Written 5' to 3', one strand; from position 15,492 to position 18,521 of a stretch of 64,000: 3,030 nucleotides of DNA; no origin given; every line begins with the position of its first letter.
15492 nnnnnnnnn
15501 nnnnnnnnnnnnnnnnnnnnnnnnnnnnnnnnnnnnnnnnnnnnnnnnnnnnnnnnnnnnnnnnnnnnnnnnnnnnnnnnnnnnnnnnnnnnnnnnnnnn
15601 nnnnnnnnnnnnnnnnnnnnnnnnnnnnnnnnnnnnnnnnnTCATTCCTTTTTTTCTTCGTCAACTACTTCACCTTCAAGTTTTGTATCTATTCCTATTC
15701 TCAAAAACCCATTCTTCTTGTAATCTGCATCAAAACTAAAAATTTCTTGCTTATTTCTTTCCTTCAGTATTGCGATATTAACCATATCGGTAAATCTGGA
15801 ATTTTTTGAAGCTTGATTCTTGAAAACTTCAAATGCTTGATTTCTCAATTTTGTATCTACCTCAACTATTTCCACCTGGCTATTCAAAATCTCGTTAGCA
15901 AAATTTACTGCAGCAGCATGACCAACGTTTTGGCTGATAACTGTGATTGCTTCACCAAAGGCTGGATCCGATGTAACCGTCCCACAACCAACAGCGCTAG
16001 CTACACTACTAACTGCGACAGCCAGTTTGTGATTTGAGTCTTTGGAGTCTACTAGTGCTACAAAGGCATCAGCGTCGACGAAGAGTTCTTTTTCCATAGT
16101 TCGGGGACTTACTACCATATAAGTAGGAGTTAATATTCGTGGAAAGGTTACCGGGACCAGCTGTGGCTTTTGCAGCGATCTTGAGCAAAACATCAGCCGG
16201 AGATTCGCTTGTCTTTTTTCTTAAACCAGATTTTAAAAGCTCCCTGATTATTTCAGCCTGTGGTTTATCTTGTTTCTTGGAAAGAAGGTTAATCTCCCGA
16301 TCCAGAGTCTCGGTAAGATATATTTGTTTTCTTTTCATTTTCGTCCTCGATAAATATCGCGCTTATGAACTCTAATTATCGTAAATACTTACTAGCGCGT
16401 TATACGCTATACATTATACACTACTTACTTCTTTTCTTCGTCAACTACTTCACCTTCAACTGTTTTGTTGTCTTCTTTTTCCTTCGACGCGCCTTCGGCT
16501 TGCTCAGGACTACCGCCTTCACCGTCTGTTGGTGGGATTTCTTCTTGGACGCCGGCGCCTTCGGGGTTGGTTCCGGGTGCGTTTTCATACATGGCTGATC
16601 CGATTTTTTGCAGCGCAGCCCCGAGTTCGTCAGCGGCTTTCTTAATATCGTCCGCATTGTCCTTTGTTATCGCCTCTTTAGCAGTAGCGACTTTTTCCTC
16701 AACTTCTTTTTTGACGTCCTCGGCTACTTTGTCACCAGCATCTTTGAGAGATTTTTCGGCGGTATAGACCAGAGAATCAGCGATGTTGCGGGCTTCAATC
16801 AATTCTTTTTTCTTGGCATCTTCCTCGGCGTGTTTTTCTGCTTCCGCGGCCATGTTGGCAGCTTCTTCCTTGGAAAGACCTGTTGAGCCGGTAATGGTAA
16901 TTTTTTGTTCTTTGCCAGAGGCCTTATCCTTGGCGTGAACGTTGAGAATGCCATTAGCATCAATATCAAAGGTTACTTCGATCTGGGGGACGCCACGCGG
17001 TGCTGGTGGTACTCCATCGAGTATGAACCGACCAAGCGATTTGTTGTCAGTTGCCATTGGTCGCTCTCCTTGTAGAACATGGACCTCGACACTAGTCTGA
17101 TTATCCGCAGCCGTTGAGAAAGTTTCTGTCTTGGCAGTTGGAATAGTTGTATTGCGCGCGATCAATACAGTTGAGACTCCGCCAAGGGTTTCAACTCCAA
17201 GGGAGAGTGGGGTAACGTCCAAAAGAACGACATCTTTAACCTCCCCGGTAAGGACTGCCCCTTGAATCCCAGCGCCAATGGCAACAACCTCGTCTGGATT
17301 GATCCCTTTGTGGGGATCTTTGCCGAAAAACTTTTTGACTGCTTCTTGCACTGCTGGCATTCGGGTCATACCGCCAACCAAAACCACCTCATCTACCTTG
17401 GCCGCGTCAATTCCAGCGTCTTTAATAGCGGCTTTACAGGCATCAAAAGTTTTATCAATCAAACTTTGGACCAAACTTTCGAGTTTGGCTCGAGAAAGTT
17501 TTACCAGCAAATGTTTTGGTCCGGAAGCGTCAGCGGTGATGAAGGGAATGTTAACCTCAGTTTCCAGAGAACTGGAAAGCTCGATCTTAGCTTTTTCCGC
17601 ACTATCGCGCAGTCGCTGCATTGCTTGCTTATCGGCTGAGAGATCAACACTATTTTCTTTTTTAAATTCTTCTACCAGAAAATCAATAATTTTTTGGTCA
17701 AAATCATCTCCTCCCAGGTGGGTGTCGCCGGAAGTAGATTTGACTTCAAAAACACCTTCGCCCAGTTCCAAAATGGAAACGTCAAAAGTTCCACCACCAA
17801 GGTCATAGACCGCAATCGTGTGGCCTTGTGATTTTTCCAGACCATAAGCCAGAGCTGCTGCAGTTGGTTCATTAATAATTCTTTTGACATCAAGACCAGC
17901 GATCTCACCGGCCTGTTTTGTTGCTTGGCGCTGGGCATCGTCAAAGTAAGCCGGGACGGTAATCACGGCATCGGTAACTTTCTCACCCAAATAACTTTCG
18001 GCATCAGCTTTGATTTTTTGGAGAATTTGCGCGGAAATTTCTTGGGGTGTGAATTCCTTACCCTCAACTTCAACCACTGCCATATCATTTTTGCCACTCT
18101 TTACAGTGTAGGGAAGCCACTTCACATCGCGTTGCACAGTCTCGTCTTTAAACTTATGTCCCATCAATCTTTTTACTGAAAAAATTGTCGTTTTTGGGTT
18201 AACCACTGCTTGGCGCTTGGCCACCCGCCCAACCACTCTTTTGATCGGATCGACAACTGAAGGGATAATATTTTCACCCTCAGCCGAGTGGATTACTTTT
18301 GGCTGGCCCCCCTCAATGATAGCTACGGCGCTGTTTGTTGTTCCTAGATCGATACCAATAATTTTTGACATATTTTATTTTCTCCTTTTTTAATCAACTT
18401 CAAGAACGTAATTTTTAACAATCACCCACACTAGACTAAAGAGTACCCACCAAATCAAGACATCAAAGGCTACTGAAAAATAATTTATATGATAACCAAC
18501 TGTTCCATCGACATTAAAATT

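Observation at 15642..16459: PIN/RHH toxin-antitoxin cassette inserted at the dnaK 3' end, flanked by a 28-bp direct duplication of the dnaK tail; the toxin's C-terminus is encoded by the duplicate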

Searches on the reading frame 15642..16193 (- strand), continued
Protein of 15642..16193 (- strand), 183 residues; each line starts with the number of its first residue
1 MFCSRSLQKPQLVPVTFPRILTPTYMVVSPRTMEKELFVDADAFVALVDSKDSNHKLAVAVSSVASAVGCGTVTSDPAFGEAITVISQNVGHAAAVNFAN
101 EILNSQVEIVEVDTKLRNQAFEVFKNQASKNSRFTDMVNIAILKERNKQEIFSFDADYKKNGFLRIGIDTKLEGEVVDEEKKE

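Call 53: fold_search(model_id=the predicted structure, library=pdb)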
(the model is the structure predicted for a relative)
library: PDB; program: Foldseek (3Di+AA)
matches with E <= 10: 751; with E <= 0.001: 10
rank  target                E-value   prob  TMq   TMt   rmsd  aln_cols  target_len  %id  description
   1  5wzf_B                6.7e-11  1.00  0.76  0.87   2.1       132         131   27  Crystal structure of Mycobacterium tuberculosis VapC20 (Rv2549c), Sarcin-Ricin loop cleaving toxin (released 2017-10-25)
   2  5wz4_A                9.6e-11  1.00  0.76  0.87   2.1       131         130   27  Crystal structure of Mycobacterium tuberculosis VapC20 (Rv2549c), Sarcin-Ricin loop cleaving toxin (released 2017-10-25)
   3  5wzf_A                7.8e-10  1.00  0.76  0.88   2.0       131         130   27  Crystal structure of Mycobacterium tuberculosis VapC20 (Rv2549c), Sarcin-Ricin loop cleaving toxin (released 2017-10-25)
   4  5x3t_B                1.3e-06  1.00  0.73  0.80   4.5       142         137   15  VapBC from Mycobacterium tuberculosis (released 2017-06-07)
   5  1w8i                  1.6e-06  1.00  0.76  0.74   2.0       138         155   22  The Structure of gene product af1683 from Archaeoglobus fulgidus. (released 2004-11-16)
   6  4xgr_A                4.5e-05  1.00  0.61  0.70   3.2       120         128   15  Crystal structure of addiction module from Mycobacterial species (released 2015-08-12)
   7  4xgq_A                6.6e-05  1.00  0.62  0.70   3.0       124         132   14  Crystal structure of addiction module from Mycobacterial species (released 2015-08-12)
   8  4xgr_C                7.0e-05  1.00  0.65  0.76   3.3       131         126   14  Crystal structure of addiction module from Mycobacterial species (released 2015-08-12)
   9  4chg_A                7.2e-04  1.00  0.63  0.71   3.4       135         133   11  Crystal structure of VapBC15 complex from Mycobacterium tuberculosis (released 2014-11-12)
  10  8wmm_G                8.6e-04  1.00  0.62  0.69   3.7       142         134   12  Structure of CbCas9-PcrIIC1 complex bound to 28-bp DNA substrate (20-nt complementary) (released 2024-06-05)
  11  2fe1                  1.2e-03  1.00  0.58  0.66   4.0       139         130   16  Crystal Structure of PAE0151 from Pyrobaculum aerophilum (released 2005-12-27)
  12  1y82_A                1.3e-03  1.00  0.58  0.59   4.9       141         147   11  Conserved hypothetical protein Pfu-367848-001 from Pyrococcus furiosus (released 2005-01-25)
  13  5sv2                  1.6e-03  1.00  0.65  0.71   3.3       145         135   10  Toxin VapC21 from Mycobacterium tuberculosis (released 2016-09-14)
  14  3zvk_B                2.0e-03  1.00  0.59  0.66   4.2       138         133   12  Crystal structure of VapBC2 from Rickettsia felis bound to a DNA fragment from their promoter (released 2011-12-14)
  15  7vwo_A                2.2e-03  1.00  0.67  0.70   3.5       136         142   12  TA complex from Mycobacterium tuberculosis (released 2022-11-16)
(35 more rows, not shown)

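Call 54: search_solved_structures(query=A1, max_evalue=0.01, show_alignments=1)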
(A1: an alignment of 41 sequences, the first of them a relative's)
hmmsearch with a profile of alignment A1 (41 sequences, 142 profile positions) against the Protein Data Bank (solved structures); distinct sequences matched with E-value up to 0.01: 7.
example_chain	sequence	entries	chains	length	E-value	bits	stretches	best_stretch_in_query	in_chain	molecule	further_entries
5wzf_A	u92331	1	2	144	2.3e-14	56.9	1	4-135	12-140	23S rRNA-specific endonuclease VapC20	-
5wz4_A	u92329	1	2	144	5.6e-13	52.4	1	4-135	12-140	23S rRNA-specific endonuclease VapC20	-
1w8i_A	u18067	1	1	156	1.7e-08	37.9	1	7-128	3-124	PUTATIVE VAPC RIBONUCLEASE AF_1683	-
5h4p_w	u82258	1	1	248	0.002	21.4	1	56-127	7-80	60S ribosomal export protein NMD3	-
6n8k_v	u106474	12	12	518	0.0041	20.4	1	54-127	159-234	60S ribosomal export protein NMD3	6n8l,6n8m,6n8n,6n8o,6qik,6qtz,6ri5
5t62_V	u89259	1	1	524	0.0042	20.3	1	54-127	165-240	60S ribosomal export protein NMD3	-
5t6r_V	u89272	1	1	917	0.0066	19.7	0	55-127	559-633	Maltose binding protein, 60S ribosomal export protein Nmd3 fusion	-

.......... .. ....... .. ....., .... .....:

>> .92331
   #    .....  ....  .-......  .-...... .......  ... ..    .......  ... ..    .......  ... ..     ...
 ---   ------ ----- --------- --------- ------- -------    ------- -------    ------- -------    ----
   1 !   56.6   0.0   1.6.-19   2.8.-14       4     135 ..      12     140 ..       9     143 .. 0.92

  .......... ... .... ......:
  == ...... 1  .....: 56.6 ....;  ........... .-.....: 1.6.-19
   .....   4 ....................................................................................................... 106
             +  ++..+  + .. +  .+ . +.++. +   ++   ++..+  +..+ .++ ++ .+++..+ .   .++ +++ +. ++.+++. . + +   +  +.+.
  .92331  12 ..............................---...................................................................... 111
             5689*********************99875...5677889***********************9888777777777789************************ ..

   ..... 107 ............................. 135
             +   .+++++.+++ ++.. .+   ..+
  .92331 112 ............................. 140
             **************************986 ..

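Call 59: find_related_loci(query=A1, collection=viral_contigs, flank=5000)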
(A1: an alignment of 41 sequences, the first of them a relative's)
Query A1 (151 aa) in viral_contigs; peptide patterns used: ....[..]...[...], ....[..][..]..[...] (x = any residue, [..] = any of these).
156 stretches matched a pattern, but none encodes a relative of the query by tblastn (E <= 1e-3).

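Call 66: search_protein_representatives(alignment_id=A1)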
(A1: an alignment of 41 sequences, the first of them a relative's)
Query: 41 sequences, 142 profile positions. Proteins with E-value up to 0.001 (for the whole library): 5623; up to 1e-10: 1651; up to 1e-30: 37. The best 150 are listed.
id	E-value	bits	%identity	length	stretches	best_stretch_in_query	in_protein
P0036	7.2e-61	220.6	-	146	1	3-140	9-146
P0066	1.9e-55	203.0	-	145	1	3-141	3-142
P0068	4.8e-54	198.5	-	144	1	2-140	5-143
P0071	3.9e-52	192.3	-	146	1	1-140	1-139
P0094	2.9e-51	189.5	-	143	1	4-140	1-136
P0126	4.2e-45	169.5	-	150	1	5-136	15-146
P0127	1.8e-43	164.2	-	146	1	3-136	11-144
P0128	3.4e-42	160.1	-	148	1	5-139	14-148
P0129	2.0e-39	151.1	-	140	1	3-139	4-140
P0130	9.6e-39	148.9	-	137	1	5-140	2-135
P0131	1.3e-38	148.5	-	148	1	4-136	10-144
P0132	3.4e-38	147.1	-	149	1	3-133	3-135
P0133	6.5e-38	146.2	-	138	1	5-139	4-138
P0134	1.9e-37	144.7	-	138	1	3-139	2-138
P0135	8.4e-37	142.6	-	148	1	5-139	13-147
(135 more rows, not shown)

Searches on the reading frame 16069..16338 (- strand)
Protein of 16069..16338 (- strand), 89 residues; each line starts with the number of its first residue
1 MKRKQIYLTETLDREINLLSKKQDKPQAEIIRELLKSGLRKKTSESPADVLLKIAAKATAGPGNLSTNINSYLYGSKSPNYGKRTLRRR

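Call 5: search_protein_families(library=pfam, proteins=[window:16069-16338:-], max_evalue=0.01)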
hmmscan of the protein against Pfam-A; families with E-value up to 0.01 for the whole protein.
window:16069-16338:- (89 aa): 1 family
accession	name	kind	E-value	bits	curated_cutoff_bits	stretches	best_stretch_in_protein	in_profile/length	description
PF01402.27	RHH_1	-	0.00036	20.8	20.5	1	5-39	3-37/39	Ribbon-helix-helix protein, copG family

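Call 51: search_protein_families(library=ncbifam, proteins=[window:16069-16338:-], max_evalue=0.1)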
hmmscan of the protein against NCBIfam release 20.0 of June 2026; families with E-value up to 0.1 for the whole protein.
window:16069-16338:- (89 aa): 1 family
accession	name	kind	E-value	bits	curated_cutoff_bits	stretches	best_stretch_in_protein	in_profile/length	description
NF002002.0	PRK00802.1-2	equivalog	0.065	12.6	249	1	15-70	85-138/197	DNA-3-methyladenine glycosylase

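Call 55: search_solved_structures(query=window:16069-16338:-, max_evalue=1)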
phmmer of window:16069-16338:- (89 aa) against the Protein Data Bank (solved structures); distinct sequences matched with E-value up to 1: 0.

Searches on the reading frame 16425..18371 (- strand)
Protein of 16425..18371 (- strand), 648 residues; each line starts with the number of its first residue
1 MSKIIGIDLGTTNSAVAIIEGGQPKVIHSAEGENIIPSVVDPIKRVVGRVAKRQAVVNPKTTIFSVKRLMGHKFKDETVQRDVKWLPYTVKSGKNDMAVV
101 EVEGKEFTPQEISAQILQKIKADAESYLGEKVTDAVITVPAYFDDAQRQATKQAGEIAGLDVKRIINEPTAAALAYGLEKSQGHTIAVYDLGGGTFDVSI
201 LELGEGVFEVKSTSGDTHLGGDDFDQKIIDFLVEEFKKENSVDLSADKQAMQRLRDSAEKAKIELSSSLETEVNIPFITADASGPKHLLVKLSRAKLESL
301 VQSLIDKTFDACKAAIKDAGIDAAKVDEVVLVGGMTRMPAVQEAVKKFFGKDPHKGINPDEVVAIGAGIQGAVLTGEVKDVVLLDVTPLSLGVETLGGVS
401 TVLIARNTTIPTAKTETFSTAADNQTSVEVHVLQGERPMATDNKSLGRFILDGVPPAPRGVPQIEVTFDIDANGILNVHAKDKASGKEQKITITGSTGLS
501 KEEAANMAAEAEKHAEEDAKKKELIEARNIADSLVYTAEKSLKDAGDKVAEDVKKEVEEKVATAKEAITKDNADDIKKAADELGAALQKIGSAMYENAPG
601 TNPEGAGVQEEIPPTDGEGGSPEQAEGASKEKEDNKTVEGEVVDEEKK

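Call 7: find_encoding_contigs(protein=window:16425-18371:-, flank=6000, max_places=8)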
Protein window:16425-18371:- (648 aa): 4 contigs read that carry it; 2 places shown.
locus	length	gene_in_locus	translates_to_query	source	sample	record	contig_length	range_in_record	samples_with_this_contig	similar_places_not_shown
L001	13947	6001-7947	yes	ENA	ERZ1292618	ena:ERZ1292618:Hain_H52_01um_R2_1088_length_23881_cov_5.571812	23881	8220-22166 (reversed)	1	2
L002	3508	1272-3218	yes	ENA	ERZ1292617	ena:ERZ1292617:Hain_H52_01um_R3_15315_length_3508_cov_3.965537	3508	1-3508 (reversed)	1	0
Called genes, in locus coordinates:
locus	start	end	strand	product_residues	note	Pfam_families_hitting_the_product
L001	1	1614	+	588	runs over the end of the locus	PF00009:GTP_EFTU, PF01926:MMR_HSR1 (weak), PF03144:GTP_EFTU_D2, PF00679:EFG_C, PF06421:LepA_C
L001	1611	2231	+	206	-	PF00300:His_Phos_1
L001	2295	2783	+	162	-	PF00293:NUDIX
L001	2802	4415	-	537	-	PF13231:PMT_2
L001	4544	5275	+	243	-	PF01628:HrcA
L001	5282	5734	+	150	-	PF01025:GrpE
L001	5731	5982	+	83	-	-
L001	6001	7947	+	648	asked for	PF00012:HSP70, PF06723:MreB_Mbl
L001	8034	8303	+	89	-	-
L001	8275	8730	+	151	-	PF01850:PIN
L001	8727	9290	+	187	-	PF00657:Lipase_GDSL, PF13472:Lipase_GDSL_2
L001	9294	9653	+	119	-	PF07883:Cupin_2 (weak)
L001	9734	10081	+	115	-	-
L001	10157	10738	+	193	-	PF00702:Hydrolase, PF13419:HAD_2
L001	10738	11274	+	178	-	PF28549:NDPSase_N, PF00293:NUDIX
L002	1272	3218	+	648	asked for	PF00012:HSP70, PF06723:MreB_Mbl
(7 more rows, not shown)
